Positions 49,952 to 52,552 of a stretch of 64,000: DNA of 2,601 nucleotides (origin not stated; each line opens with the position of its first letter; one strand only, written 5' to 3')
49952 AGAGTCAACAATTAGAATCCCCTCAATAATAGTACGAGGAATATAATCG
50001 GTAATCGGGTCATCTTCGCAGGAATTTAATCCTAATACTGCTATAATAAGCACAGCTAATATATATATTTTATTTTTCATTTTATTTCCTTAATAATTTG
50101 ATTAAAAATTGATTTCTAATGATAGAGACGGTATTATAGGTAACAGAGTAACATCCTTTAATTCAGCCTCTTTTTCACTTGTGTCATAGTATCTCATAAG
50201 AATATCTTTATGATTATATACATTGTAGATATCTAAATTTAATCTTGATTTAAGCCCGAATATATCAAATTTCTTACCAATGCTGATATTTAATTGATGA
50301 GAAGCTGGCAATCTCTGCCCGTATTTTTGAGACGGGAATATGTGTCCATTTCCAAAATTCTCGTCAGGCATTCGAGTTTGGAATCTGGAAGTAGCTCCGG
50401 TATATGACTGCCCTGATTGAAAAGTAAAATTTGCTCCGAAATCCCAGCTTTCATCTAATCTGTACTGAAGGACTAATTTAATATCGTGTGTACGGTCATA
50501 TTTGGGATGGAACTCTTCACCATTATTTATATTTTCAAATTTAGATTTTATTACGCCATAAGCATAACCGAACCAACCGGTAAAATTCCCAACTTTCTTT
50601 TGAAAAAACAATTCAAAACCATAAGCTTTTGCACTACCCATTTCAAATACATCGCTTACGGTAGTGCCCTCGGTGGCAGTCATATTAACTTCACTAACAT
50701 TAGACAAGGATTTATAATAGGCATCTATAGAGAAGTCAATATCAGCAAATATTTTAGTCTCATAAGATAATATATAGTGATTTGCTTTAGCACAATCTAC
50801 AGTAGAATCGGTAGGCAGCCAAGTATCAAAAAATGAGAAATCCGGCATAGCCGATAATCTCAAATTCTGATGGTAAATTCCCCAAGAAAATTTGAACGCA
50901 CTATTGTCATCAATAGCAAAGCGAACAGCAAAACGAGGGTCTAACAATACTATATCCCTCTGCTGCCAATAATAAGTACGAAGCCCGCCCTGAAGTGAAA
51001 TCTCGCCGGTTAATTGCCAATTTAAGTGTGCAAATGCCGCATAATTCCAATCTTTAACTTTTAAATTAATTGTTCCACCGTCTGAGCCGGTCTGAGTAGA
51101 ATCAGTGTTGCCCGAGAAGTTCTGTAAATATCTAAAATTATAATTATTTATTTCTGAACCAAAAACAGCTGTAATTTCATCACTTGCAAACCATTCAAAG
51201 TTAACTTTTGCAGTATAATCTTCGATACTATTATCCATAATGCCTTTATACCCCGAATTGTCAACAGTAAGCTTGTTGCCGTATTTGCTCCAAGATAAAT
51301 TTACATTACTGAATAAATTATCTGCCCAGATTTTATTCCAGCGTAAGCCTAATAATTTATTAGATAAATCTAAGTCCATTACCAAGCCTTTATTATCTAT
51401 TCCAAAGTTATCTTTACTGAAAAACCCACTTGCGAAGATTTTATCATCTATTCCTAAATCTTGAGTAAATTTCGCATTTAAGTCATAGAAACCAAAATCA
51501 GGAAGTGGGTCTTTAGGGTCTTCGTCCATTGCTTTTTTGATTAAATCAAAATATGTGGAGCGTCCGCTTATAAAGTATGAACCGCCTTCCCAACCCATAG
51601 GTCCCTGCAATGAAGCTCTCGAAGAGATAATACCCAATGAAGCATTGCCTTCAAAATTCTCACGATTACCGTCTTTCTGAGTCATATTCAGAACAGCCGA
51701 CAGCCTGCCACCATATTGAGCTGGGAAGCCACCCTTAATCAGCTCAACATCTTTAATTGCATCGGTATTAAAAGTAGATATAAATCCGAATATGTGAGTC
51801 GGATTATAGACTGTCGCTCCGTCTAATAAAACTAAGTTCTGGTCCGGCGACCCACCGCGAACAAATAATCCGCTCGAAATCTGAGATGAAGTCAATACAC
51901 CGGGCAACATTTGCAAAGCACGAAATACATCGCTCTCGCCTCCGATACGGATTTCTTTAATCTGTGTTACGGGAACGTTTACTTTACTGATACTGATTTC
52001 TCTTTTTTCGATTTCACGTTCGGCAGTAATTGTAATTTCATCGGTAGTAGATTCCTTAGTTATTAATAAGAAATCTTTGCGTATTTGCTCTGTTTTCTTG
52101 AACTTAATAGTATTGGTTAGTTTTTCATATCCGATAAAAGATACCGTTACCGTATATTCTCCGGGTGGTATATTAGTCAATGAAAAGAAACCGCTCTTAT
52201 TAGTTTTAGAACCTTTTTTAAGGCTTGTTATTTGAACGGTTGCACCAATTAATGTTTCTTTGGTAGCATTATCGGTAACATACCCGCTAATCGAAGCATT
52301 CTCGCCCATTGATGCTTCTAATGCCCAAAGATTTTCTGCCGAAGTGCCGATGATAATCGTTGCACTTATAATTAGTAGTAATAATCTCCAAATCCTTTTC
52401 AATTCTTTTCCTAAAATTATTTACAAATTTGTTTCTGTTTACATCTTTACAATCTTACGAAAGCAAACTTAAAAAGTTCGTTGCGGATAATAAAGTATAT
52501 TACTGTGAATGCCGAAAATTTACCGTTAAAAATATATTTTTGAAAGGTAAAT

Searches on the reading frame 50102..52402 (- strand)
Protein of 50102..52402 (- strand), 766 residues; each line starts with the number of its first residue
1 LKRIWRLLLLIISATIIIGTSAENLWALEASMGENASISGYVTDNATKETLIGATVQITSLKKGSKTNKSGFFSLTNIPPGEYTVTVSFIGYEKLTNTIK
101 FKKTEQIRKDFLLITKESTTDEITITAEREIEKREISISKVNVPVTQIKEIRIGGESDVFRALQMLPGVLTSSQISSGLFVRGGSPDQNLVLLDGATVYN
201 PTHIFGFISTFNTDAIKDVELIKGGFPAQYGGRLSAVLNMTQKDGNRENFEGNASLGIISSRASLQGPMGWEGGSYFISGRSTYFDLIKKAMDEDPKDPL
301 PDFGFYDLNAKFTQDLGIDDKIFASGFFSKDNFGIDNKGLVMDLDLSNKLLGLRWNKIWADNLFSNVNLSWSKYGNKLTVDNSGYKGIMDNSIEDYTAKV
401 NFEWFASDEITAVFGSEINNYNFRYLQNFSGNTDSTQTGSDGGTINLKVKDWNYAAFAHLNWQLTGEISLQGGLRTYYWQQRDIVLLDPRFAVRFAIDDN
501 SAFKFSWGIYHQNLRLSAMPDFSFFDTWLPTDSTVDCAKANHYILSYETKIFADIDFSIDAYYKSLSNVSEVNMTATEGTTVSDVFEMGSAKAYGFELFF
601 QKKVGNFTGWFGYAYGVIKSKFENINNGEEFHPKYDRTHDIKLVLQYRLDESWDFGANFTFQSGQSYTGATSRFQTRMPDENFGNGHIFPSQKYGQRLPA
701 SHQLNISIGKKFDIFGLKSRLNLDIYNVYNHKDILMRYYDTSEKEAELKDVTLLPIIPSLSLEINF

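Call 36: search_protein_families(library=pfam, proteins=[window:50102-52402:-], max_evalue=0.001)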
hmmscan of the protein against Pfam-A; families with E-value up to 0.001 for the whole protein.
window:50102-52402:- (766 aa): 6 families
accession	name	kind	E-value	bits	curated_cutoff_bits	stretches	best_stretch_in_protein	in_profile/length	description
PF13715.12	CarbopepD_reg_2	-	3.9e-20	72.1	32.2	1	38-124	1-87/88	CarboxypepD_reg-like domain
PF13620.12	CarboxypepD_reg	-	1.3e-14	54.7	32.3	1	37-105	1-73/82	Carboxypeptidase regulatory-like domain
PF07715.20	Plug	-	6e-13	49.7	23.9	1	145-233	11-102/107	TonB-dependent Receptor Plug Domain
PF00593.30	TonB_dep_Rec_b-barrel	-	2.2e-10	41.5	27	1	343-728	55-436/436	TonB dependent receptor-like, beta-barrel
PF17802.7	SpaA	-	3.1e-05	24.5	23.1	1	38-102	3-75/91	Prealbumin-like fold domain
PF08308.17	PEGA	-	3.7e-05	24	20.8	1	53-108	12-62/71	PEGA domain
